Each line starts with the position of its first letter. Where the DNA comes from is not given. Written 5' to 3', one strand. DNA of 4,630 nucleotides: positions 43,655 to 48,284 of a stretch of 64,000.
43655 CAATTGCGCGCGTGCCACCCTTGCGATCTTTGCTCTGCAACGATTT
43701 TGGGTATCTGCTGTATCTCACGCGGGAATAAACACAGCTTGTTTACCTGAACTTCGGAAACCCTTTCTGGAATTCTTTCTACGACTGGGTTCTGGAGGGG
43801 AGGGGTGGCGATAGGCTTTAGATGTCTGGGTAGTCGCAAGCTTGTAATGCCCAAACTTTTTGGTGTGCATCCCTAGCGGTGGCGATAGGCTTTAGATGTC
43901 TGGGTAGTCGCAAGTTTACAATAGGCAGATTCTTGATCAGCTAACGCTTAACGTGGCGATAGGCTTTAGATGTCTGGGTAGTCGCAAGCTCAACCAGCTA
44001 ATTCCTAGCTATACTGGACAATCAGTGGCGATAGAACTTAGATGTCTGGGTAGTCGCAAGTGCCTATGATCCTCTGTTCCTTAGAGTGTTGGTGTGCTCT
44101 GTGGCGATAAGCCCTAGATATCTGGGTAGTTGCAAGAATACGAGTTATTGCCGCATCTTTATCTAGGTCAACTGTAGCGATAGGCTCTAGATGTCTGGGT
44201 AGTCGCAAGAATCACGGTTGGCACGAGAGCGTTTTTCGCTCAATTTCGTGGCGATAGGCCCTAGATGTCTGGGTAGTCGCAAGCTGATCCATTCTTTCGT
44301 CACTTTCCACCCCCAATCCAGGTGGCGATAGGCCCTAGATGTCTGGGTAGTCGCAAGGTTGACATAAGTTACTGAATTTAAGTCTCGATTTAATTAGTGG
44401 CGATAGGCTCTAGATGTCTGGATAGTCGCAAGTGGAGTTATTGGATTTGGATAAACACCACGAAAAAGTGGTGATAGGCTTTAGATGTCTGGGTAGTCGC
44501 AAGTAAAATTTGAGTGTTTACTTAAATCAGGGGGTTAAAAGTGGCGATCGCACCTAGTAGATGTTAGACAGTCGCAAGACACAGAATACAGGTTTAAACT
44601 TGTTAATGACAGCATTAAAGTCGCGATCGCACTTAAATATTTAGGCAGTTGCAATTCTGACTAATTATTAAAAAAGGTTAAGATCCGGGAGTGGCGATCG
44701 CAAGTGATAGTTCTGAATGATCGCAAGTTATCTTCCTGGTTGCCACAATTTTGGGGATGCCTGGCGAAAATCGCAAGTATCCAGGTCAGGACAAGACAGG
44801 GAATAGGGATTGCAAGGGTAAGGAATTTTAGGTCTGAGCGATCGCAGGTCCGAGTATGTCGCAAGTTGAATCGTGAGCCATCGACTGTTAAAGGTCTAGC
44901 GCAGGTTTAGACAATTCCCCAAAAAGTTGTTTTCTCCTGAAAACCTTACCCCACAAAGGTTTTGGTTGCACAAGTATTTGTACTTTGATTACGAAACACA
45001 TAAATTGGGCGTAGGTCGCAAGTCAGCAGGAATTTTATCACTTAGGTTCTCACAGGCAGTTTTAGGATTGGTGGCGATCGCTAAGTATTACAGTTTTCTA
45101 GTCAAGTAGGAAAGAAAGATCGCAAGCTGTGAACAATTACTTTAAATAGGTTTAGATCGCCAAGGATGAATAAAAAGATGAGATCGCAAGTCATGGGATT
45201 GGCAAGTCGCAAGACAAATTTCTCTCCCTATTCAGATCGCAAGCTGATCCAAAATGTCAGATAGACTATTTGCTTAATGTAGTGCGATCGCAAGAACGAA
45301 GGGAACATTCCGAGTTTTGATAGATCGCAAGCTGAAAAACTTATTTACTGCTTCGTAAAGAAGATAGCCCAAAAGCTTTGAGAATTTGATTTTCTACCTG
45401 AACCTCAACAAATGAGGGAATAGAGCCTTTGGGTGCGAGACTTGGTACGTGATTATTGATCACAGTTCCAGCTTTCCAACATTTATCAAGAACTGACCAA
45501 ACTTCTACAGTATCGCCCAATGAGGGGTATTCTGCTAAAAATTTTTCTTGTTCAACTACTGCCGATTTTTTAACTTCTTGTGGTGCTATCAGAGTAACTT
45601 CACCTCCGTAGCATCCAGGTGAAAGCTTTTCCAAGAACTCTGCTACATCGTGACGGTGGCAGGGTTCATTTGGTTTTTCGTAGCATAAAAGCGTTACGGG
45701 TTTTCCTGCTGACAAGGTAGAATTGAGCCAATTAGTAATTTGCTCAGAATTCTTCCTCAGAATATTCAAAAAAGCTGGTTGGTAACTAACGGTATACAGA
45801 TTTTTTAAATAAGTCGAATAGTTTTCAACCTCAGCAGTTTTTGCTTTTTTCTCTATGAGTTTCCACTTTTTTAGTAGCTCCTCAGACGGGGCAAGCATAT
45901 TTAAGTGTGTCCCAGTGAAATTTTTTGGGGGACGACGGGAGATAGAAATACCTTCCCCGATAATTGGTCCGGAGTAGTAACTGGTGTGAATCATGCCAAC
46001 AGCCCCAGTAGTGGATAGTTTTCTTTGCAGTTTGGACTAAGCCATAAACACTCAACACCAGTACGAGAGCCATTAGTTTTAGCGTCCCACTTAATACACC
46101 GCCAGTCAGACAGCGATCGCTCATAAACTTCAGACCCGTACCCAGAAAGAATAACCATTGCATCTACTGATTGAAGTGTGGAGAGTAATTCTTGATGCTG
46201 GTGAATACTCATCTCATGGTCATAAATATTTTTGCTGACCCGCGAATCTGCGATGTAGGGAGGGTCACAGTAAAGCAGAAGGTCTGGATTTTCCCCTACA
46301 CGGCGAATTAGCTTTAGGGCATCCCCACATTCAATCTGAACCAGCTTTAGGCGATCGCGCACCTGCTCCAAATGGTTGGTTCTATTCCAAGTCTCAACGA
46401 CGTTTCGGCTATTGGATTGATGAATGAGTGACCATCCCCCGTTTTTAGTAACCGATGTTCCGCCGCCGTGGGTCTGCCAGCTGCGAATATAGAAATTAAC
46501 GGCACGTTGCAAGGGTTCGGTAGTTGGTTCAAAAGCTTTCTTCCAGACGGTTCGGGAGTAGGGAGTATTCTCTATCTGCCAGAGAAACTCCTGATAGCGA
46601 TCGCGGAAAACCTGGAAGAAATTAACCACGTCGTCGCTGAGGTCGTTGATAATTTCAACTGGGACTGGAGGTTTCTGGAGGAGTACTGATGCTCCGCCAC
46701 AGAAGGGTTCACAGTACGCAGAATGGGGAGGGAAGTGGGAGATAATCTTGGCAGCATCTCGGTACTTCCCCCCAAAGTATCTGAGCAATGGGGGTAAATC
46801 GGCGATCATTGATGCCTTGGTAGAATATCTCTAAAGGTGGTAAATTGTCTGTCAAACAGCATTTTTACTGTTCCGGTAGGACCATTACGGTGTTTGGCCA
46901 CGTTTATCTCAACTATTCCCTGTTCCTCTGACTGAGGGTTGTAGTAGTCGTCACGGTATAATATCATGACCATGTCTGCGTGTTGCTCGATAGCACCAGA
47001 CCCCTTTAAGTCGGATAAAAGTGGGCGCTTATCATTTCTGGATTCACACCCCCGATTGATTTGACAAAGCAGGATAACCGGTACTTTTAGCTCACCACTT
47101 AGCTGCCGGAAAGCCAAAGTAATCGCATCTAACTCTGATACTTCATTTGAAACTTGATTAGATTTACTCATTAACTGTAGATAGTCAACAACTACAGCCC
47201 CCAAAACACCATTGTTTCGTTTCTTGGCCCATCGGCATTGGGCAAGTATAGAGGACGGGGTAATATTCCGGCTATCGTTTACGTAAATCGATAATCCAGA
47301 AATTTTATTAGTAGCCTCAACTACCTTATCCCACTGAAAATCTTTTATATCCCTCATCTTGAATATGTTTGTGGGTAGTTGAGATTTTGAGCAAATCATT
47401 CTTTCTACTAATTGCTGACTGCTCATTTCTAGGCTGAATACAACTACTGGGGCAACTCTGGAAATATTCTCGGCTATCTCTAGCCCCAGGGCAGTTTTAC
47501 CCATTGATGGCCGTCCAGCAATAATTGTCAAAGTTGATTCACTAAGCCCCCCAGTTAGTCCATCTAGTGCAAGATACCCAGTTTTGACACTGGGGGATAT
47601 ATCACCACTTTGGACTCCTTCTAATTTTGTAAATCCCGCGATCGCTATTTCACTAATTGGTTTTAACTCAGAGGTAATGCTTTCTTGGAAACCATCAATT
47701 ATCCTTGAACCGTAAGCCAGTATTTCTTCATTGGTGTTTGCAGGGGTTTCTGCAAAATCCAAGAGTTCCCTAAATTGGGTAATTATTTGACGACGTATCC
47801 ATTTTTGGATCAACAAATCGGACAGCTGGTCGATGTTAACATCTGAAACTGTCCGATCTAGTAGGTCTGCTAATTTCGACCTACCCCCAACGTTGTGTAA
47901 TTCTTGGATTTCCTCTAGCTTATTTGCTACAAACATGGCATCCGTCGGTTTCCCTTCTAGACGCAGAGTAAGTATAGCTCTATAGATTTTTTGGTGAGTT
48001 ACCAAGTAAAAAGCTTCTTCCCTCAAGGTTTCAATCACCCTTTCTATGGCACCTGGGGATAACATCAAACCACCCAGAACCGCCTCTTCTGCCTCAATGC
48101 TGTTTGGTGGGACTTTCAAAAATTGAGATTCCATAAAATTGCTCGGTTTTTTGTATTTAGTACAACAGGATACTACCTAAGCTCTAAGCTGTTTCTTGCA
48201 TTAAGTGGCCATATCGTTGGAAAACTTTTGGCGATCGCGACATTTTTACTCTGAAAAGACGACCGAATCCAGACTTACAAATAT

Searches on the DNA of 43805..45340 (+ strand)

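Call 45: search_dna_similar(query=window:43805-44660:+, collection=phages, mode=distant, max_evalue=1, max_rows=30)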
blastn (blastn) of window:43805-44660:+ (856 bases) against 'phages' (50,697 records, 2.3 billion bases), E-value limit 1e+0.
No match.

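Call 89: search_dna_similar(query=window:43805-45340:+, collection=plasmids, mode=distant, max_evalue=1, max_rows=20)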
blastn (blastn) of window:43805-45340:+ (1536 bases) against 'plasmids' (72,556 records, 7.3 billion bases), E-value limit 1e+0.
Records with a match: 3; places in all: 3; records where one place covers at least 80% of the query: 0.
Best place of each record, by identity: 80-90% 3.
By first word of the organism name: Picosynechococcus 3.
By predicted mobility (MOB-suite, as given by PLSDB): non-mobilizable 3.
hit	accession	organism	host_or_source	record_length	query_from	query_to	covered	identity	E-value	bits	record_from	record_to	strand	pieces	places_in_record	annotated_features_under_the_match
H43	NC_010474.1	Picosynechococcus sp. PCC 7002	-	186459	809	854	3%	84.8%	1e-1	46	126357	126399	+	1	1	none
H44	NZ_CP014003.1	Picosynechococcus sp. PCC 73109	cell culture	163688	809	854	3%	84.8%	1e-1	46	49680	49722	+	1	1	none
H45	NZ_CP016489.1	Picosynechococcus sp. PCC 8807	cell culture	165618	809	854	3%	84.8%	1e-1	46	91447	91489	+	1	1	none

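Call 91: get_annotated_region(hit=H43, flank=1500)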
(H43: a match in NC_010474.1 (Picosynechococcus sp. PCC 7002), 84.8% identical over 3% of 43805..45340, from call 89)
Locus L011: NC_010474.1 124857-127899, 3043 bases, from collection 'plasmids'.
description: Picosynechococcus sp. PCC 7002 plasmid pAQ7, complete sequence
organism: Picosynechococcus sp. PCC 7002 (NCBI taxid 32049)
taxonomy: Bacteria; Cyanobacteriota; Cyanophyceae; Chroococcales; Geminocystaceae; Picosynechococcus; Picosynechococcus sp. PCC 7002
host: -; source: -; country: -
typing (MOB-suite, as given by PLSDB): non-mobilizable
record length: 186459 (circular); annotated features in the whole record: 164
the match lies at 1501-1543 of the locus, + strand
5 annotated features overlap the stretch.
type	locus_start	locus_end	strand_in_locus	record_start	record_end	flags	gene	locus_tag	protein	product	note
CDS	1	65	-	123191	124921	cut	-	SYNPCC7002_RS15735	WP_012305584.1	ABC transporter ATP-binding protein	-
CDS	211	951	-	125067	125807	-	-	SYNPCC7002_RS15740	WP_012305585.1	SH3 domain-containing protein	-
CDS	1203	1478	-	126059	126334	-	-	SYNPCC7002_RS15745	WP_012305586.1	hypothetical protein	-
CDS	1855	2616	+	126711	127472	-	-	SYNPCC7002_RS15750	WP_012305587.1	hypothetical protein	-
CDS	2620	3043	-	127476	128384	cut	-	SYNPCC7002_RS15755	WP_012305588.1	zinc ribbon domain-containing protein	-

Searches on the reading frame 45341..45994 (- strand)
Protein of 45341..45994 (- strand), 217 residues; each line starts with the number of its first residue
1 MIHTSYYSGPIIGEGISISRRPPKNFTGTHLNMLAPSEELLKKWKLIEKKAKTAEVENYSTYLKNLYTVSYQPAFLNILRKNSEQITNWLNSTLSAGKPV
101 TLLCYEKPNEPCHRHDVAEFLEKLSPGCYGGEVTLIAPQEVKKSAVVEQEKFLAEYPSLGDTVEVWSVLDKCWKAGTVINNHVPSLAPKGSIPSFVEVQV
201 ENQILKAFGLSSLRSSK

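Call 29: search_protein_families(library=pfam, proteins=[window:45341-45994:-], max_evalue=0.01)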
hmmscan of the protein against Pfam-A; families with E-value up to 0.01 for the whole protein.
window:45341-45994:- (217 aa): 2 families
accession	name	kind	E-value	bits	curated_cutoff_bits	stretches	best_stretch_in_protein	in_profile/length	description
PF22751.1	DUF488-N3a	-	1.3e-11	45.2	27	1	16-123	18-116/118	Active DUF488-N3 subclade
PF04343.18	DUF488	-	1.2e-05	26.3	22.2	1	30-121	49-121/121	Domain of unknown function DUF488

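Call 88: search_protein_families(library=phrogs, proteins=[window:45341-45994:-], max_evalue=0.01)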
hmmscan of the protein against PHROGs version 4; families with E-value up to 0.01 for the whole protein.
window:45341-45994:- (217 aa): 2 families
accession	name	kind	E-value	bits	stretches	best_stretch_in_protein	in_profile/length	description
phrog_2450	-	unknown function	2.9e-16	60.9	1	16-142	59-172/346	-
phrog_10021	-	unknown function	0.0046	18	0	100-124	4-28/43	-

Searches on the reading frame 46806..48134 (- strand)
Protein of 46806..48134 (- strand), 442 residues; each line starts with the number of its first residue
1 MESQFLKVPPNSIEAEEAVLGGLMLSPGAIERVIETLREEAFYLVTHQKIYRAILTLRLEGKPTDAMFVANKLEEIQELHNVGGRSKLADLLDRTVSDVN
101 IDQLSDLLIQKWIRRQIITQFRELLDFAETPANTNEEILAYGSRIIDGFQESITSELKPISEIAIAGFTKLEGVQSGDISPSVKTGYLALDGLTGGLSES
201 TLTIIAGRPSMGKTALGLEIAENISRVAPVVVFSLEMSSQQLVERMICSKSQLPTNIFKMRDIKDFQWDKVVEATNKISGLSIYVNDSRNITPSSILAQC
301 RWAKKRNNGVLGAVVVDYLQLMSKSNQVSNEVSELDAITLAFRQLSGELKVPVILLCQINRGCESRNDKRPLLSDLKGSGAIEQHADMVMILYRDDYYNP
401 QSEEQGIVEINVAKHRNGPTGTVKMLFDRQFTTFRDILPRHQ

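Call 28: search_protein_families(library=phrogs, proteins=[window:46806-48134:-], max_evalue=0.001)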
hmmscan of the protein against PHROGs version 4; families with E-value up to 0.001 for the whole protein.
window:46806-48134:- (442 aa): 9 families
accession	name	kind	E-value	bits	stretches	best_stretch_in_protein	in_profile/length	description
phrog_19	-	DNA, RNA and nucleotide metabolism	2.3e-94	318.4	1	7-437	155-581/621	DnaB-like replicative helicase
phrog_243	-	DNA, RNA and nucleotide metabolism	1e-43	150.3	1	175-437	13-268/273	DnaB-like replicative helicase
phrog_11530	-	unknown function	1.9e-40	139.7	1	280-427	3-148/184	-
phrog_239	-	DNA, RNA and nucleotide metabolism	2.2e-30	107.3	1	184-435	342-597/801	DNA primase/helicase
phrog_5482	-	unknown function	1.9e-11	44.3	1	199-430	50-292/341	-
phrog_19347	-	unknown function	2.4e-10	41.6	1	376-437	1-79/79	-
phrog_97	-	other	2.4e-10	41.2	1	164-281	32-156/506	UvsX-like recombinase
phrog_23150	-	unknown function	7.1e-09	36.5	1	16-222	12-216/217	-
phrog_20000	-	unknown function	2.4e-07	31.9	1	5-65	22-81/132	-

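Call 29: search_protein_families(library=pfam, proteins=[window:46806-48134:-], max_evalue=0.01)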
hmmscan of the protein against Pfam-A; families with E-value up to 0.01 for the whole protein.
window:46806-48134:- (442 aa): 4 families
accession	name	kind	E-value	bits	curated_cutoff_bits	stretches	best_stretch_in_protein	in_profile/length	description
PF03796.21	DnaB_C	-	5e-86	288.7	27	1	183-436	2-255/255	DnaB-like helicase C terminal domain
PF00772.26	DnaB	-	5.4e-28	97.5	23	1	9-106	2-99/103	DnaB-like helicase N terminal domain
PF13481.12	AAA_25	-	4e-06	27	27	1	197-358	30-189/195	AAA domain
PF06745.19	ATPase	-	3.5e-05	23.7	26.6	1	183-268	1-85/231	KaiC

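Call 87: search_dna_similar(query=window:46806-48134:-, collection=phages, mode=protein, max_evalue=1e-10, max_rows=12)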
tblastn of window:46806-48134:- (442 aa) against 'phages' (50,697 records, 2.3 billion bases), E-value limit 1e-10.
Records with a match: 1416; places in all: 1417; records where one place covers at least 80% of the query: 1082.
Best place of each record, by identity: <60% 1416.
By first word of the organism name: Mycobacterium 290; Staphylococcus 121; Acinetobacter 111; Escherichia 98; Salmonella 83; Pseudomonas 83; Paenibacillus 68; Gordonia 59; Stx2a-converting 59; Bacteriophage 55; and 87 more.
By host as written in the record: Mycobacterium smegmatis mc2 155 195; - 191; Acinetobacter baumannii 52; Gordonia terrae 3612 52; Mycobacterium smegmatis mc#155 48; Escherichia coli 43; Pseudomonas aeruginosa 37; Paenibacillus larvae 37; and 379 more.
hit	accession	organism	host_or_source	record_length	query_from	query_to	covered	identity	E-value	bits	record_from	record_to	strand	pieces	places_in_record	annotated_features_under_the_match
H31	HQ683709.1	Planktothrix phage PaV-LD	Planktothrix agardhii HAB637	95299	12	438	97%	42.0%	2e-73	348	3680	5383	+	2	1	replicative DNA helicase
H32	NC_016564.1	Planktothrix phage PaV-LD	Planktothrix agardhii HAB637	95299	12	438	97%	42.0%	2e-73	348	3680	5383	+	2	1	DnaB-like replicative helicase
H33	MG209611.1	Aphanizomenon phage vB_AphaS-CL131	Aphanizomenon flos-aquae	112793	6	437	98%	36.4%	3e-82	281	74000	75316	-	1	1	replicative DNA helicase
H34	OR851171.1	Salmonella phage S.Kent 1-2-1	Salmonella enterica subsp. enterica ...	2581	6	434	97%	36.3%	2e-78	265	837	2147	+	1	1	record has no annotation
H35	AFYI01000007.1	Salmonella enterica subsp. enterica serovar Infantis str. ...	Homo sapiens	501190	6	434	97%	36.3%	2e-76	265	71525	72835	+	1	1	replicative DNA helicase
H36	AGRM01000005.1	Salmonella enterica subsp. houtenae str. ATCC BAA-1581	Homo sapiens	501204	6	434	97%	36.3%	2e-76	265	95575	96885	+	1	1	replicative DNA helicase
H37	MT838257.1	Bacteriophage sp.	human fecal samples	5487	1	427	97%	36.4%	4e-74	258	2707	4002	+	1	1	record has no annotation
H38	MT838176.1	Bacteriophage sp.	human fecal samples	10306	1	434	98%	35.7%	3e-77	267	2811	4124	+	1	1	record has no annotation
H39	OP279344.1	Escherichia phage P1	Escherichia coli strain MG1655 Z1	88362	1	434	98%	35.4%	5e-75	261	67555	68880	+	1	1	ban: Ban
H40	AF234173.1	Escherichia phage P1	-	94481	1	434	98%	35.4%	5e-75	261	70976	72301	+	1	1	ban: Ban | 100 pct identical (0 gaps) to fragment of P1 sequence deposited as ... | promoter (x2) | minus_35_signal (x2) | minus_10_signal (x2)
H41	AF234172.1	Escherichia phage P1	-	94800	1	434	98%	35.4%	5e-75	261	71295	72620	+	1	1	ban: Ban | 100 pct identical (0 gaps) to fragment of P1 sequence deposited as ... | promoter (x2) | minus_35_signal (x2) | minus_10_signal (x2)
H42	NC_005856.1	Escherichia phage P1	Escherichia coli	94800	1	434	98%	35.4%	5e-75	261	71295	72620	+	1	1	ban: DnaB-like replicative helicase | 100 pct identical (0 gaps) to fragment of P1 sequence deposited as ... | promoter (x2) | minus_35_signal (x2) | minus_10_signal (x2)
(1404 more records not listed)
